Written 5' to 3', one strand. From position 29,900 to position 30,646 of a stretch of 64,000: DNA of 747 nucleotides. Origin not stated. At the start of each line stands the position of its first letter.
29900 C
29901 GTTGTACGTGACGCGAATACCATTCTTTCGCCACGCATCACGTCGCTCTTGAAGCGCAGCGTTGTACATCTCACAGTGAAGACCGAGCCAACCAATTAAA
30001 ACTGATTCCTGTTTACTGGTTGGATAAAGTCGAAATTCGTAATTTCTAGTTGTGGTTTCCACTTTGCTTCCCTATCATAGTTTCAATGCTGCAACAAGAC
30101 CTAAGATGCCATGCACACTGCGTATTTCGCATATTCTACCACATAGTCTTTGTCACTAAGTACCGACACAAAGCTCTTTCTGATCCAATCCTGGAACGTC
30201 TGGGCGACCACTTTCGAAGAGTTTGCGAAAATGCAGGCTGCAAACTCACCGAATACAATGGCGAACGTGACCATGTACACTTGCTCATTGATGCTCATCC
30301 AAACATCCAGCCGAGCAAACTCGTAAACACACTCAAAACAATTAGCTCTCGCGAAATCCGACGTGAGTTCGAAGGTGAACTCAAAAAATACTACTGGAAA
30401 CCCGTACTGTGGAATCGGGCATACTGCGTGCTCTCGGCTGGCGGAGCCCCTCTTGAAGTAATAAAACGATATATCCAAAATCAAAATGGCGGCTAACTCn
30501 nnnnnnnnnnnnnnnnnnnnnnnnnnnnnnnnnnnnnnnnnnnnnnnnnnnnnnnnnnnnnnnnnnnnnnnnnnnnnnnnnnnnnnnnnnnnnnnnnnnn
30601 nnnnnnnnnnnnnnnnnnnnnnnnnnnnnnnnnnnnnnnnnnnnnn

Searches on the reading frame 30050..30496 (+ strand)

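Call 4: search_protein_families(library=pfam, proteins=[window:30050-30496:+], max_evalue=0.01)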
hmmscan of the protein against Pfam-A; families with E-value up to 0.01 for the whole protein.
window:30050-30496:+ (148 aa): 1 family
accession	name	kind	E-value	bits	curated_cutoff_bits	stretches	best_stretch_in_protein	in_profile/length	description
PF01797.21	Y1_Tnp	-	9.2e-43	145.7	23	1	24-145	1-121/121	Transposase IS200 like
